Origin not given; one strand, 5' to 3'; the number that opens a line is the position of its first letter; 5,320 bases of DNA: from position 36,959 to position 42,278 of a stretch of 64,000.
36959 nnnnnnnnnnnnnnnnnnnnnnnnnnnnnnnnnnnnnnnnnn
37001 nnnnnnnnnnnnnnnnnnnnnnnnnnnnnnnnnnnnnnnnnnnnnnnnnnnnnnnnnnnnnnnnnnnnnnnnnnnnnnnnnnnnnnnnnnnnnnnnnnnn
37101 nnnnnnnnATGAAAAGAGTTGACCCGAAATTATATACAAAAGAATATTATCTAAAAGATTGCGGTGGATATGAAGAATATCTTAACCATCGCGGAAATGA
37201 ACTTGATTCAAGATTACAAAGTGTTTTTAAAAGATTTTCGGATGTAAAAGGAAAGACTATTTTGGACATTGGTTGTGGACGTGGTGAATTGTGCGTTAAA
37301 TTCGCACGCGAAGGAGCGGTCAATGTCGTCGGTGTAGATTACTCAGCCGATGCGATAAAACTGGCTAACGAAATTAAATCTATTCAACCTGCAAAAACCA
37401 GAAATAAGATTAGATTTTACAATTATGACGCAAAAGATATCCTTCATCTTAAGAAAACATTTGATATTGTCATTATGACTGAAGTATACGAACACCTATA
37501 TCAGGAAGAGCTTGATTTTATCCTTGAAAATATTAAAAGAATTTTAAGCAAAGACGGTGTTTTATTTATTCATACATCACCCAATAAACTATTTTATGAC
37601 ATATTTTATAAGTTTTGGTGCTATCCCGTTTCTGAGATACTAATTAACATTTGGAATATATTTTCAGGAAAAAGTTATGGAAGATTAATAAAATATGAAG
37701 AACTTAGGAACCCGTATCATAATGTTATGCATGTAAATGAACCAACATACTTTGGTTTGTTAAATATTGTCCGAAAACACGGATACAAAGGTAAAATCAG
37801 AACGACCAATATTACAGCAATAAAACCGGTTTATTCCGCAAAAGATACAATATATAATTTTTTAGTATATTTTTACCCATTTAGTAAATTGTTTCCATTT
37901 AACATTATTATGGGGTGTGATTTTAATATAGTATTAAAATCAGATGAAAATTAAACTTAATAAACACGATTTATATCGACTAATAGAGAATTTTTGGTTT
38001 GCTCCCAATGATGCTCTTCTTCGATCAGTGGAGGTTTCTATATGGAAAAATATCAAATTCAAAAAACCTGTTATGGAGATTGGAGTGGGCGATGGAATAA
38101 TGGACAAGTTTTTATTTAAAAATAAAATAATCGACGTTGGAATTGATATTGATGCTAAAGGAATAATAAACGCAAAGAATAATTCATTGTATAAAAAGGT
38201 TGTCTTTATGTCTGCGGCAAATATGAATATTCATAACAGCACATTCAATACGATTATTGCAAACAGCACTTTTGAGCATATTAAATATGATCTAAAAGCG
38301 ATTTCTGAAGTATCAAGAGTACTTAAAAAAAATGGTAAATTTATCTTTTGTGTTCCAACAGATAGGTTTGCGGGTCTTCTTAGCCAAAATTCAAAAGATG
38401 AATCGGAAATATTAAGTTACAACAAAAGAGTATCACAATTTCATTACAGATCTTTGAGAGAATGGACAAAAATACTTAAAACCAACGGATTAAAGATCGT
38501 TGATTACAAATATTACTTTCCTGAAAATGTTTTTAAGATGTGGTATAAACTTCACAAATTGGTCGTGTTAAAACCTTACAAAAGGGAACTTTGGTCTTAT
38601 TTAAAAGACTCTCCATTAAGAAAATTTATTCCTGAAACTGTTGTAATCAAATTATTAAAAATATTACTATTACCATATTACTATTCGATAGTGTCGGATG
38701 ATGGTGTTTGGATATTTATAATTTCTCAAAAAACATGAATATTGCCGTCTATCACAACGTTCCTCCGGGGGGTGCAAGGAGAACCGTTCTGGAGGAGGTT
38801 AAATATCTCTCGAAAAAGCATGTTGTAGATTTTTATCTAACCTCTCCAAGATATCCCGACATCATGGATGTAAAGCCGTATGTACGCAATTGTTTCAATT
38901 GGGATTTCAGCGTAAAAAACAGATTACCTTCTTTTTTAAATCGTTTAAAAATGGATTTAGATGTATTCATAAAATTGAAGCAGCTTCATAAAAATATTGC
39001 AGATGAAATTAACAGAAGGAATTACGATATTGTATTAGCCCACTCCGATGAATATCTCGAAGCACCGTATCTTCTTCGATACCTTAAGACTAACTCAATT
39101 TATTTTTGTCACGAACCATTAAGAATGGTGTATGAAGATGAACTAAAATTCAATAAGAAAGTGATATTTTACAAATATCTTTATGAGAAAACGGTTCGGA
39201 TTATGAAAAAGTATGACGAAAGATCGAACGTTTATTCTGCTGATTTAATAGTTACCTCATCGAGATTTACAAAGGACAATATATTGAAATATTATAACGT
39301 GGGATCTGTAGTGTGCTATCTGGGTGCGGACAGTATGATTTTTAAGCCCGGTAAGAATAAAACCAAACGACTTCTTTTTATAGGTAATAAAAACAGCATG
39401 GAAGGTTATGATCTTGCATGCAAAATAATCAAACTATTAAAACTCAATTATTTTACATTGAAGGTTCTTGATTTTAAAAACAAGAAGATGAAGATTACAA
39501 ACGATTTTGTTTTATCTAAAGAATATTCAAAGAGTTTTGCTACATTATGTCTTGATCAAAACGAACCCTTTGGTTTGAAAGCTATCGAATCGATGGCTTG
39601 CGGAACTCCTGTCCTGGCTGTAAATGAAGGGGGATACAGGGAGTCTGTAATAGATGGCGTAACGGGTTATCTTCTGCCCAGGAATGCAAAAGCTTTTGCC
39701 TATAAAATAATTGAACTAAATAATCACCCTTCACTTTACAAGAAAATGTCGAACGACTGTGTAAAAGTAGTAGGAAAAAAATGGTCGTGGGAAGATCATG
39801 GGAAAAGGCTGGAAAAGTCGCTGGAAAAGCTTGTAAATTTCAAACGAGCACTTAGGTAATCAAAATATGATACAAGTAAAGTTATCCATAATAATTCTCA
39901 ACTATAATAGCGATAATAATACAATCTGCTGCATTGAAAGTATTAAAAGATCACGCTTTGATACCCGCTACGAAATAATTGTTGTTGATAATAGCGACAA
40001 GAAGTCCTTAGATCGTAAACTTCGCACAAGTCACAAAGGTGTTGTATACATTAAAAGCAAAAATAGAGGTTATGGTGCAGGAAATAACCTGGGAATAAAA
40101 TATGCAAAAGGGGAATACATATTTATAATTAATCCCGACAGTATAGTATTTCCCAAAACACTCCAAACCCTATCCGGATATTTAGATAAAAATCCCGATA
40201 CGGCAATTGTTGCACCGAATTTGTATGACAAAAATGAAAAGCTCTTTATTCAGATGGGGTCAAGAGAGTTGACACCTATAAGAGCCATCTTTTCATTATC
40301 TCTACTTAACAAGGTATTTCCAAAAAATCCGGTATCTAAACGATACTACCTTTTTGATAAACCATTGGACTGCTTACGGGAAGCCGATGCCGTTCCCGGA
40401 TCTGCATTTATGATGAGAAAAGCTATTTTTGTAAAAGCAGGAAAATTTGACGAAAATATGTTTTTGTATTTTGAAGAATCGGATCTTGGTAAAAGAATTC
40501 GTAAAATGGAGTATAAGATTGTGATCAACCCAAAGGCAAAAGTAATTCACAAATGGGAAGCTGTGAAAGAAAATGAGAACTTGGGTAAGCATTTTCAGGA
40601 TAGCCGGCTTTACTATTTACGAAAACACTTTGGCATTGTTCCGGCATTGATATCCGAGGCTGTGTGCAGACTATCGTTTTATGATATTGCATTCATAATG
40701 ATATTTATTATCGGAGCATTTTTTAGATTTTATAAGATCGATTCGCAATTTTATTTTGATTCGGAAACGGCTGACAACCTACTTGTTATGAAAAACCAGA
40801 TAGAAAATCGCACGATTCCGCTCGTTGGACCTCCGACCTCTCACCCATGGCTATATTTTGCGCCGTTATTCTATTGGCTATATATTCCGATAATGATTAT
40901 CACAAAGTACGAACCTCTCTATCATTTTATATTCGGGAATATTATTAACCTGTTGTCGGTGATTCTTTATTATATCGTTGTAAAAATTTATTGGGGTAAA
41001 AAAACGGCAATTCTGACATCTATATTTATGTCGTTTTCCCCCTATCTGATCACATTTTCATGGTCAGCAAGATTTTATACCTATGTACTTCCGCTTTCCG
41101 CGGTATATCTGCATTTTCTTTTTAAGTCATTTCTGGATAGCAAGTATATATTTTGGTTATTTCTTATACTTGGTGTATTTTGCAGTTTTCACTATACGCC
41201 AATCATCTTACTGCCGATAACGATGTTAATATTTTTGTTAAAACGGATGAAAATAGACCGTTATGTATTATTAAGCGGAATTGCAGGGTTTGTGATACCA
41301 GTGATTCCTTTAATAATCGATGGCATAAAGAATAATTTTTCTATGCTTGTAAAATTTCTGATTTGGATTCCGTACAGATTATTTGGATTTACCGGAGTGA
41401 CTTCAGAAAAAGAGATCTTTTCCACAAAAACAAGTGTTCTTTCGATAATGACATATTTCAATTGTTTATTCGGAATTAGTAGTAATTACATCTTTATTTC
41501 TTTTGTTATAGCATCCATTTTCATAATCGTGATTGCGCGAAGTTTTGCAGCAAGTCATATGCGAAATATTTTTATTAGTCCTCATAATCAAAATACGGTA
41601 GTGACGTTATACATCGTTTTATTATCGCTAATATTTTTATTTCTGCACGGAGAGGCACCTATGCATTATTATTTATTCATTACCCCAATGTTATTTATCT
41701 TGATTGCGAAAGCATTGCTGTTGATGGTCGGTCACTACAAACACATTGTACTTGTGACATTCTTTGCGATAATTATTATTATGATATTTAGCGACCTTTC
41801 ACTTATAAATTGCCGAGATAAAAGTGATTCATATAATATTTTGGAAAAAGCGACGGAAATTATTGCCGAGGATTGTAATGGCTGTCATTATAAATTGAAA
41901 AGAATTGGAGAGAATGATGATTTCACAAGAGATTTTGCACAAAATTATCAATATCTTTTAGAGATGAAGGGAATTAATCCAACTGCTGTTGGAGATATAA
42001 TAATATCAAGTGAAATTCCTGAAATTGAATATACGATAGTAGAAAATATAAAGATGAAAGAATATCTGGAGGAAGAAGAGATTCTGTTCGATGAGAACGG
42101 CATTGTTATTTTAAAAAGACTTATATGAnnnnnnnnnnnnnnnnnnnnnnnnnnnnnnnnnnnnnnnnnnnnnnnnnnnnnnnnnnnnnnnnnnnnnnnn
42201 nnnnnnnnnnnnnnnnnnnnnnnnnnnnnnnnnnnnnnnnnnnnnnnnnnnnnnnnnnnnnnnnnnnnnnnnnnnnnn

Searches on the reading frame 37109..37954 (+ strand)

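Call 3: search_protein_families(library=pfam, proteins=[window:37109-37954:+], max_evalue=0.01)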
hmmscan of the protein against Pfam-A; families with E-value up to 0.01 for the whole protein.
window:37109-37954:+ (281 aa): 20 families
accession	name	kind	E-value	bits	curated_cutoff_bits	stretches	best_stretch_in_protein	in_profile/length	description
PF13489.12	Methyltransf_23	-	8.6e-21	74.8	27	1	33-193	6-153/164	Methyltransferase domain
PF13847.12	Methyltransf_31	-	2e-18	66.9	27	1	47-157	3-112/145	Methyltransferase domain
PF13649.12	Methyltransf_25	-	1e-17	65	27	1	51-150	1-97/97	Methyltransferase domain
PF08241.18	Methyltransf_11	-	8.7e-17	62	21.2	1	52-154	1-95/95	Methyltransferase domain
PF02353.26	CMAS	-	6.9e-16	58.8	27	1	37-157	52-167/273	Mycolic acid cyclopropane synthetase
PF08242.18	Methyltransf_12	-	9e-16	58.8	30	1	52-152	1-98/98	Methyltransferase domain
PF08003.17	Methyltransf_9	-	9e-09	35.2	23.8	1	33-156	101-219/315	Protein of unknown function (DUF1698)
PF05175.20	MTS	-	1.8e-07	31.4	23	1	32-154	16-138/170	Methyltransferase small domain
PF03848.20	TehB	-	2.7e-07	30.7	20.4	1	38-151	21-129/193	Tellurite resistance protein TehB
PF06325.19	PrmA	-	4.5e-07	30.1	22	1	47-127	161-239/296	Ribosomal protein L11 methyltransferase (PrmA)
PF01209.24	Ubie_methyltran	-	1.9e-06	27.9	20.1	1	39-173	39-172/233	ubiE/COQ5 methyltransferase family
PF02390.23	Methyltransf_4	-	1.4e-05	25.1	24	1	49-113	3-65/173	Putative methyltransferase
PF07021.18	MetW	-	7.4e-05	22.9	21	1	47-153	13-109/193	Methionine biosynthesis protein MetW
PF05401.17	NodS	-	9e-05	22.8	24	1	48-158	44-147/201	Nodulation protein S (NodS)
PF01739.24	CheR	-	0.00014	21.8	27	1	96-155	115-174/195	CheR methyltransferase, SAM binding domain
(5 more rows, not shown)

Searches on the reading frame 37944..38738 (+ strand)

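Call 22: search_protein_families(library=pfam, proteins=[window:37944-38738:+], max_evalue=0.0001)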
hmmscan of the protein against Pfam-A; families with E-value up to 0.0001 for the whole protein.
window:37944-38738:+ (264 aa): 5 families
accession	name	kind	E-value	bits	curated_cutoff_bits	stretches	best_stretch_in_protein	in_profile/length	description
PF08241.18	Methyltransf_11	-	1.2e-12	48.8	21.2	1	45-135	2-95/95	Methyltransferase domain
PF13489.12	Methyltransf_23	-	1.1e-09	38.7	27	1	38-186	21-162/164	Methyltransferase domain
PF13847.12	Methyltransf_31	-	2.5e-09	37.4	27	1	41-173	5-136/145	Methyltransferase domain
PF13649.12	Methyltransf_25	-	9.4e-08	33.1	27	1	43-131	1-97/97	Methyltransferase domain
PF08242.18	Methyltransf_12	-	2.8e-07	31.6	30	1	44-133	1-98/98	Methyltransferase domain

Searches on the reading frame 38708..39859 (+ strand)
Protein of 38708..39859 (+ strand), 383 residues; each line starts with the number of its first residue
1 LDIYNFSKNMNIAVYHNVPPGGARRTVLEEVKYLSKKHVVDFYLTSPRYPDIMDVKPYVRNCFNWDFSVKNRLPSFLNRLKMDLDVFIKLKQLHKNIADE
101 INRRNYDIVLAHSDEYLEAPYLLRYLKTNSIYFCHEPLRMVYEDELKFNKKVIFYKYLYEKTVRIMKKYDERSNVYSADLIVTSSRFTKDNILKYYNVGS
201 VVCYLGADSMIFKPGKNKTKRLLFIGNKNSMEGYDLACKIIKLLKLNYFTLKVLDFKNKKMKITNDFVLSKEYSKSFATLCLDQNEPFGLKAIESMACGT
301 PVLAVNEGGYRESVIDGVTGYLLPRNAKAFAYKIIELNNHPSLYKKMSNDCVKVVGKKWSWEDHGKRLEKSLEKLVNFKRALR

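Call 6: search_protein_families(library=ncbifam, proteins=[window:38708-39859:+], max_evalue=0.1)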
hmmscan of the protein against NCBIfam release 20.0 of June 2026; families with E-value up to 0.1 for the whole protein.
window:38708-39859:+ (383 aa): 21 families
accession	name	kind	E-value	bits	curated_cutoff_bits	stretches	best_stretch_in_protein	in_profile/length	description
TIGR03449.1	mycothiol_MshA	equivalog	7.9e-15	54.7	462.5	1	283-374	311-402/406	D-inositol-3-phosphate glycosyltransferase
TIGR02149.1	glgA_Coryne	subfamily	1.4e-14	54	302.4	1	273-367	281-382/391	glycogen synthase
TIGR03999.1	thiol_BshA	equivalog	2.8e-13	49.6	273.7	1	273-375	270-373/375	N-acetyl-alpha-D-glucosaminyl L-malate synthase BshA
NF053787.1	GlcN_PG_synth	equivalog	1.8e-11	43.5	480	1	260-375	242-359/361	N-acetylglucosaminyl phosphatidylglycerol synthase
TIGR02470.1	sucr_synth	equivalog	7.2e-11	40.9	810.4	1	286-369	654-742/784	sucrose synthase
NF041876.1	EPS_EpsE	equivalog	2.3e-10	40.3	400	1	284-361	304-382/389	exopolysaccharide biosynthesis GT4 family glycosyltransferase EpsE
NF012028.0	PRK15484.1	subfamily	1.3e-09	37.7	618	1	284-374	286-377/380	lipopolysaccharide N-acetylglucosaminyltransferase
TIGR02472.1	sucr_P_syn_N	equivalog_domain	2.5e-09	36.5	576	1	285-367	350-433/439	sucrose-phosphate synthase, putative, glycosyltransferase domain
TIGR04063.1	stp3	hypoth_equivalog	5.2e-09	35.5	442.05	1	290-375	309-395/397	TIGR04063 family PEP-CTERM/XrtA system glycosyltransferase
NF038229.1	Glyco4_Geo_Pelo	equivalog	5.3e-08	32.3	400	1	293-375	255-336/338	GPMC system family 4 glycosyltransferase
TIGR03088.1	stp2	hypoth_equivalog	1.9e-07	30.5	409.05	1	291-364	288-362/374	TIGR03088 family PEP-CTERM/XrtA system glycosyltransferase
NF041139.1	TreT_Thcocales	equivalog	3.9e-07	29.2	775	1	279-367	317-404/412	trehalose synthase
NF038298.1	EPS_HpsO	equivalog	0.00011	21.2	575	1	261-353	273-365/388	hormogonium polysaccharide biosynthesis glycosyltransferase HpsO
TIGR04047.1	MSMEG_0565_glyc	hypoth_equivalog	0.00027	20.1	259.85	1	285-364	286-363/373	MSMEG_0565 family glycosyltransferase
NF046085.1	XrtY_assoc_Gly1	equivalog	0.00047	19.1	400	1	284-360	293-369/387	XrtY-associated glycosyltransferase XYAG1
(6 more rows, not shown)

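Call 45: search_protein_families(library=pfam, proteins=[window:38708-39859:+], max_evalue=0.001)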
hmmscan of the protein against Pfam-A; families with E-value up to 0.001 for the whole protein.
window:38708-39859:+ (383 aa): 3 families
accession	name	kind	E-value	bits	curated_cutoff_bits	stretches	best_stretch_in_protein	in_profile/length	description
PF00534.26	Glycos_transf_1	-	7e-20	71.7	26.4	1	269-349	86-167/172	Glycosyl transferases group 1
PF13692.12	Glyco_trans_1_4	-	4.4e-13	50.1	27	1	270-337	71-139/142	Glycosyl transferases group 1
PF13439.12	Glyco_transf_4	-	3.7e-09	37.3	28.5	1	20-204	1-163/170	Glycosyltransferase Family 4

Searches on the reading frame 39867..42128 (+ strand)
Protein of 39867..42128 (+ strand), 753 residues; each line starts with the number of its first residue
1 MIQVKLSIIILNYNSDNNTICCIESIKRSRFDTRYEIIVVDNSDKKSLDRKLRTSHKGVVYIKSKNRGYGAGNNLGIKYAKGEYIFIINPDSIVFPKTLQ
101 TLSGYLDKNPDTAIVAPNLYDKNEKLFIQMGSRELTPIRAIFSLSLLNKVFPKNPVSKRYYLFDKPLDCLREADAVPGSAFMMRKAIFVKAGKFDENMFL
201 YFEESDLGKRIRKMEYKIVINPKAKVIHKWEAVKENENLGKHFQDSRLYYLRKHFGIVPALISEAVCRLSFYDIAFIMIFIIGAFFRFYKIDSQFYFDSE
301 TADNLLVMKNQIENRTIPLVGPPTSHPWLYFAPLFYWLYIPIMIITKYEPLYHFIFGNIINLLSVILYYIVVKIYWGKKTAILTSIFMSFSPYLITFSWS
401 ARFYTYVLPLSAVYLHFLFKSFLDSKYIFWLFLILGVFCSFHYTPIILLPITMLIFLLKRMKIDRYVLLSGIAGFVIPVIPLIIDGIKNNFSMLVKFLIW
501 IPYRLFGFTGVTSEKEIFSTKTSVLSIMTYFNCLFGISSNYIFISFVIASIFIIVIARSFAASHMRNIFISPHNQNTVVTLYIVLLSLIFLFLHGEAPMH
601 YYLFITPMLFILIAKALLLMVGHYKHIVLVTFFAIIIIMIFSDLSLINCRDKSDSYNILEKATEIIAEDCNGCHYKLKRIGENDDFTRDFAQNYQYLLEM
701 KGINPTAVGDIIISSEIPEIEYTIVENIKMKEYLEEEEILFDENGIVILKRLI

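Call 6: search_protein_families(library=ncbifam, proteins=[window:39867-42128:+], max_evalue=0.1)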
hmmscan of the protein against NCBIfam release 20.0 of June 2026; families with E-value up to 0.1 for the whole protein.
window:39867-42128:+ (753 aa): 16 families
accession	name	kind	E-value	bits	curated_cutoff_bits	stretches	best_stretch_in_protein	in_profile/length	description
NF041875.1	EPS_EpsD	equivalog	6.1e-12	45.6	370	2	6-111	1-109/325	exopolysaccharide biosynthesis glycosyltransferase EpsD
TIGR01556.1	rhamnosyltran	subfamily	1.1e-10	41.2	200.55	2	33-129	20-122/281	rhamnosyltransferase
NF007482.0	PRK10073.1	equivalog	1.5e-10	40.6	423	1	4-102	6-106/334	glycosyltransferase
NF038299.1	EPS_HpsN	equivalog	1.3e-09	37.5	425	1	5-255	2-247/317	hormogonium polysaccharide biosynthesis glycosyltransferase HpsN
TIGR03965.1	mycofact_glyco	equivalog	1.5e-08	34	280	1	8-119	78-191/467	mycofactocin biosynthesis glycosyltransferase MftF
TIGR04283.1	glyco_like_mftF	equivalog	2e-08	34.1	182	1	6-108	1-99/221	TIGR04283 family arsenosugar biosynthesis glycosyltransferase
TIGR03937.1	PgaC_IcaA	equivalog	6.2e-07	28.7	422.3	1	5-118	46-162/407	poly-beta-1,6-N-acetyl-D-glucosamine synthase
NF050050.1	ProtGlycPglI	equivalog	3.4e-06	26.6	500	1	5-128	3-129/306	GalNAc(5)-diNAcBac-PP-undecaprenol beta-1,3-glucosyltransferase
TIGR04440.1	glyco_TIGR04440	domain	3.4e-05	23.7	70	1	6-120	2-120/215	TIGR00180 family glycosyltransferase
NF047683.1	TeichurnBiosyTuaG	equivalog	5e-05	23.1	400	1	3-101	5-106/252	teichuronic acid biosynthesis protein TuaG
NF053739.1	GlytfEpsEBac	equivalog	5e-05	22.4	450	1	5-120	2-121/265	glycosyltransferase EpsE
NF007453.0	PRK10018.1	equivalog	5.5e-05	23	382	1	6-147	8-151/280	colanic acid biosynthesis glycosyltransferase WcaA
NF041394.1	GtaseAglG_Halo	equivalog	5.6e-05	22.6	440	1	5-105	2-106/304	glucosyl-dolichyl phosphate glucuronosyltransferase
TIGR04017.1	WcaA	equivalog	7e-05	22.6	495.75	1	6-148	7-151/279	colanic acid biosynthesis glycosyltransferase WcaA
TIGR04009.1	wcaE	equivalog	0.013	14.8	369.2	1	7-119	4-120/248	colanic acid biosynthesis glycosyltransferase WcaE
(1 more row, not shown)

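Call 22: search_protein_families(library=pfam, proteins=[window:39867-42128:+], max_evalue=0.0001)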
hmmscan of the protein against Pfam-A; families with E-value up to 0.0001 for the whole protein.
window:39867-42128:+ (753 aa): 3 families
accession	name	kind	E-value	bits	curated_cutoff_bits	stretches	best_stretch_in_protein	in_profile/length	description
PF00535.33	Glycos_transf_2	-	5.2e-20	72.5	23.3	1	7-185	1-162/168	Glycosyl transferase family 2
PF10111.15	Glyco_tranf_2_2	-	6.1e-10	39.5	27.3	1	8-214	2-202/276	Glycosyltransferase like family 2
PF13641.12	Glyco_tranf_2_3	-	2.8e-05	24.7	27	1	6-228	3-211/230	Glycosyltransferase like family 2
